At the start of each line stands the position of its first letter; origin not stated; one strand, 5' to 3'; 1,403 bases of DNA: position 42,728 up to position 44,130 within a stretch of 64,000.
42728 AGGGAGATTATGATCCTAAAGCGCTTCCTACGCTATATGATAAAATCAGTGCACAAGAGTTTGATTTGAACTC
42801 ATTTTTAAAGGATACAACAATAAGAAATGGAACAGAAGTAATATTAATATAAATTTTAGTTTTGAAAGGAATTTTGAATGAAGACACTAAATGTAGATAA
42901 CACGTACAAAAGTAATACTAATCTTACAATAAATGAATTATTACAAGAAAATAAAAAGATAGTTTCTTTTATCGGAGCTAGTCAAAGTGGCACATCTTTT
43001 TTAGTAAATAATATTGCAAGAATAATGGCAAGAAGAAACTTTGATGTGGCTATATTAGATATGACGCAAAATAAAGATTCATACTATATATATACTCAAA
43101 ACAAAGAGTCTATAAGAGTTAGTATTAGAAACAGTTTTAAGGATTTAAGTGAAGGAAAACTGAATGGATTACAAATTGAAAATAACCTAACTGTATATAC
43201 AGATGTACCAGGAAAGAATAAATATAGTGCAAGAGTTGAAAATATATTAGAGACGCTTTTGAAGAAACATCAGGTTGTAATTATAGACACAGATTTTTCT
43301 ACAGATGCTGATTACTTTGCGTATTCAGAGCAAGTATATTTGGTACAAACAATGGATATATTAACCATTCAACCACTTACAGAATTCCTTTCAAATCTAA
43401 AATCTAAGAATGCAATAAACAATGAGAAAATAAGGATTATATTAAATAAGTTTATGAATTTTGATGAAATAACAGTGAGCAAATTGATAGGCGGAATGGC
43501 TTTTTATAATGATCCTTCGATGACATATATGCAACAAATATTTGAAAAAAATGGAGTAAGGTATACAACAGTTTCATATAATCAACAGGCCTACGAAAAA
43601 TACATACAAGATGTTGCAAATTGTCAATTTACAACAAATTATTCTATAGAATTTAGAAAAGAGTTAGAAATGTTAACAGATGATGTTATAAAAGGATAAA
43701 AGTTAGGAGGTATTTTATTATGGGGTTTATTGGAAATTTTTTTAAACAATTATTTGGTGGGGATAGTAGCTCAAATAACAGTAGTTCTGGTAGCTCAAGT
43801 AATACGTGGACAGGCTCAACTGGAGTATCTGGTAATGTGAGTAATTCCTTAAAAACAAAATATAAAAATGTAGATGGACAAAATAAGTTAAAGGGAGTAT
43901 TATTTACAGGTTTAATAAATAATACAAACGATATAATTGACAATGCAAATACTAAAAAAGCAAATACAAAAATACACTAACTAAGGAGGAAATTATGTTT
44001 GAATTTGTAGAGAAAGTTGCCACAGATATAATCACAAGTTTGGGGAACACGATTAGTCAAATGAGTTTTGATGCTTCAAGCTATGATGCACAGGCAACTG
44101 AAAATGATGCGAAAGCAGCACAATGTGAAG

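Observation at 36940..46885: Minimal, atypical type VIIb-like secretion locus without EssA, EssB or EsaA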

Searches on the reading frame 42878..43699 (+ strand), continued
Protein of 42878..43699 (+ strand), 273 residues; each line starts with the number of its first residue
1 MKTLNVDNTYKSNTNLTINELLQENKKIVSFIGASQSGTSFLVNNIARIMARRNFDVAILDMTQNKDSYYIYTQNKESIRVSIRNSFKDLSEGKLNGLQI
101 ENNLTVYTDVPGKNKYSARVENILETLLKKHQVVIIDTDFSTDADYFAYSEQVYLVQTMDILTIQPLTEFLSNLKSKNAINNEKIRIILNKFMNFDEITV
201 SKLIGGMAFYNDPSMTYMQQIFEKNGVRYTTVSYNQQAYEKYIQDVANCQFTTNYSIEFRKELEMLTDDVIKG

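Call 60: find_related_loci(query=A1, collection=genome_contigs, flank=10000)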
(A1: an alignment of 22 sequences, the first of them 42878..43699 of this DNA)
Query A1 (273 aa) in genome_contigs; peptide patterns used: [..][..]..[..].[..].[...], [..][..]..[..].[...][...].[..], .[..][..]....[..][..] (x = any residue, [..] = any of these).
599 stretches matched a pattern (row limit reached: there are more); 547 encode a relative of the query (tblastn E <= 1e-3); the best 80 are kept; 80 distinct loci.
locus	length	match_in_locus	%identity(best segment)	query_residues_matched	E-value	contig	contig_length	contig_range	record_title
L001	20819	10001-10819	100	1-273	0e+0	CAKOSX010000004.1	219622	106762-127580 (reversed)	MAG: uncultured Clostridia bacterium isolate REFINED_METABAT215_TOP10_CONTIGS_1500_ASSEMBLY_K77_MERGED__Hadza_PheChl_Fib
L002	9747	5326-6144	79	1-273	2e-148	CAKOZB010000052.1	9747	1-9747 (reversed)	MAG: uncultured Clostridia bacterium isolate REFINED_METABAT215_TOP10_CONTIGS_1500_ASSEMBLY_K77_MERGED__Hadza_MoBio_hadz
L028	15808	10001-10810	77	1-270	7e-146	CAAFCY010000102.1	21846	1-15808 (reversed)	MAG TPA_asm: Clostridia bacterium, isolate HGM13643, WGS project CAAFCY010000000 data, contig: SRS075773_34_k99_106232,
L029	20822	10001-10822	52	1-270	8e-91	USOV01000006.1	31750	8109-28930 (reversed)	uncultured Clostridium sp. isolate UMGS1933 genome assembly, contig: NODE_332_length_31750_cov_5.257138, whole genome sh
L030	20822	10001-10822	48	1-270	4e-85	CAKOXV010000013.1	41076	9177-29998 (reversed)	MAG: uncultured Clostridia bacterium isolate REFINED_METABAT215_TOP10_CONTIGS_1500_ASSEMBLY_K77_MERGED__Hadza_MoBio_hadz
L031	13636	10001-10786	48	8-270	1e-81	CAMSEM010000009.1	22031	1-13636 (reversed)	MAG TPA_asm: uncultured Clostridium sp. isolate SRR12358609_bin.20_metawrap_v1.3_MAG genome assembly, contig: NODE.1339_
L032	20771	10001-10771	47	15-270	5e-80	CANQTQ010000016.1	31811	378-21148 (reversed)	MAG: uncultured Clostridia bacterium isolate Lapin-008__bin45 genome assembly, contig: Lapin-008__NODE_1644_length_31811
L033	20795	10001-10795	47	5-270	3e-80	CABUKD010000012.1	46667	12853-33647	MAG TPA_asm: uncultured Clostridium sp. isolate MGYG-HGUT-04078 genome assembly, contig: GUT_GENOME255855_12, whole geno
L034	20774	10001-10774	47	14-270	1e-79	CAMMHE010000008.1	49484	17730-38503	MAG: uncultured Clostridium sp. isolate ERR4968590_bin.38_MetaWRAP_v1.1_MAG genome assembly, contig: NODE_426_length_494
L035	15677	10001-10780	47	12-270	8e-80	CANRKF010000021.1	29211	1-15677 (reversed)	MAG: uncultured Clostridia bacterium isolate Lapin-022__bin28 genome assembly, contig: Lapin-022__NODE_1506_length_29211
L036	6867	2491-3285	47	5-270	1e-79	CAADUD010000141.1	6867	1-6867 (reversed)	MAG TPA_asm: Clostridia bacterium, isolate HGM13671, WGS project CAADUD010000000 data, contig: ERS235554_46_k99_153372,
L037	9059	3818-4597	48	8-266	2e-79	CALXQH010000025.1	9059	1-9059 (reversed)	MAG: uncultured Clostridia bacterium isolate E02__bin27 genome assembly, contig: E02__k127_3941760, whole genome shotgun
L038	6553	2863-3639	47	11-268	4e-79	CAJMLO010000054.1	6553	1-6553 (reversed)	TPA_asm: uncultured bacterium isolate ERR1430524-bin.35 genome assembly, contig: NODE_5173_length_6553_cov_11.293629, wh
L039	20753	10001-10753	48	21-270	3e-79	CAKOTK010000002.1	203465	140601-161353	MAG: uncultured Clostridia bacterium isolate REFINED_METABAT215_TOP10_CONTIGS_1500_ASSEMBLY_K77_MERGED__Hadza_PheChl_Fib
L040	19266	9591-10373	47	8-270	8e-79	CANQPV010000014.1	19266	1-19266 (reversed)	MAG: uncultured Clostridia bacterium isolate Lapin-012__bin112 genome assembly, contig: Lapin-012__NODE_3746_length_1926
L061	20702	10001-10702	49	16-249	2e-77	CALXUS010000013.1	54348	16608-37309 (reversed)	MAG: uncultured Clostridia bacterium isolate BRZ_IL__bin4 genome assembly, contig: BRZ_IL__NODE_638_length_54348_cov_11.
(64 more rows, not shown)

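Call 75: find_encoding_contigs(protein=P0086, flank=9000, max_places=1)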
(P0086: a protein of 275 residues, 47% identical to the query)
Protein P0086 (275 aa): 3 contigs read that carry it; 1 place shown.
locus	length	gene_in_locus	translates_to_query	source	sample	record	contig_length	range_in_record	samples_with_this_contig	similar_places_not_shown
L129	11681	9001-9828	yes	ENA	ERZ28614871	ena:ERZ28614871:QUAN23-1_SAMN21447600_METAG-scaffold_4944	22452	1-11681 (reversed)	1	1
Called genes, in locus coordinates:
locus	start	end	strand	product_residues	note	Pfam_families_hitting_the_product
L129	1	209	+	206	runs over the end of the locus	PF06013:WXG100 (weak), PF04513:Baculo_PEP_C (faint)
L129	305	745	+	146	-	-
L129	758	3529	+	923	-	-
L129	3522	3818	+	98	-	-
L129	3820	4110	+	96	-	PF13780:DUF4176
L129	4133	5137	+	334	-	PF00498:FHA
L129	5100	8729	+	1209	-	PF01580:FtsK_SpoIIIE, PF13555:AAA_29 (faint), PF01580:FtsK_SpoIIIE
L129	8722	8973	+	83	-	-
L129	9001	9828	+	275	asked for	PF01656:CbiA (faint)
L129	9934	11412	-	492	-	PF09547:SpoIVA_ATPase, PF20438:SpoIVA_middle, PF20439:SpoIVA_C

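Call 76: find_encoding_contigs(protein=P0112, flank=9000, max_places=1)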
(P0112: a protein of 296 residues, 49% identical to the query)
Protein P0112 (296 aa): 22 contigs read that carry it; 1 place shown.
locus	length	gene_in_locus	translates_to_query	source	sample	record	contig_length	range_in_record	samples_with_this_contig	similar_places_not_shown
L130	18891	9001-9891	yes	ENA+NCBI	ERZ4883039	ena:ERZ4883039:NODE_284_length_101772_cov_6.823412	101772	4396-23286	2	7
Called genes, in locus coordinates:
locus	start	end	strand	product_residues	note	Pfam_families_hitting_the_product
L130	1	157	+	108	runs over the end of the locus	PF13780:DUF4176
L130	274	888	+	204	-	PF06013:WXG100 (weak)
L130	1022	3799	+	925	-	-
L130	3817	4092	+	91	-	-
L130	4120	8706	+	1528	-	PF00498:FHA, PF01580:FtsK_SpoIIIE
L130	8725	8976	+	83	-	-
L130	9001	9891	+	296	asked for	-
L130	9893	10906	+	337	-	-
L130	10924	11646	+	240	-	-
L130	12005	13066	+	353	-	PF03462:PCRF, PF00472:RF-1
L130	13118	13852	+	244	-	PF02535:Zip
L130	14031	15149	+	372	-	PF02073:Peptidase_M29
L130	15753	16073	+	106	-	PF17720:RLIG1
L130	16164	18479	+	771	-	PF00580:UvrD-helicase, PF01443:Viral_helicase1 (faint), PF13086:AAA_11 (weak), PF13245:AAA_19, PF13604:AAA_30 (faint), PF13361:UvrD_C, PF13538:UvrD_C_2, PF21196:PcrA_UvrD_tudor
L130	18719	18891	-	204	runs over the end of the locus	PF05389:MecA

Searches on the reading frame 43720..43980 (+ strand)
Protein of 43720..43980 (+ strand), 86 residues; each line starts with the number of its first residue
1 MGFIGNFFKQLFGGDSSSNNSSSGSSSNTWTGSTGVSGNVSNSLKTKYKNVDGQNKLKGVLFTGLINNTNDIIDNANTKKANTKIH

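Call 3: search_protein_families(library=pfam, proteins=[window:43720-43980:+], max_evalue=1)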
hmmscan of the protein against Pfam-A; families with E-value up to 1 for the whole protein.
window:43720-43980:+ (86 aa): 3 families
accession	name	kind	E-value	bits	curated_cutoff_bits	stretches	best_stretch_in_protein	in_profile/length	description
PF10961.13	SelK_SelG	-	0.028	15.5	23.3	1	2-38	30-65/86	Selenoprotein SelK_SelG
PF10500.14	SR-25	-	0.096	12.7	40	1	16-58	64-102/226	Nuclear RNA-splicing-associated protein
PF20325.3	DUF6620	-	0.16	11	27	1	6-45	3-42/450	Family of unknown function (DUF6620)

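Call 4: search_protein_families(library=ncbifam, proteins=[window:43720-43980:+], max_evalue=1)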
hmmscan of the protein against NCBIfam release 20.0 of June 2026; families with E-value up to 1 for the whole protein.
window:43720-43980:+ (86 aa): 0 families
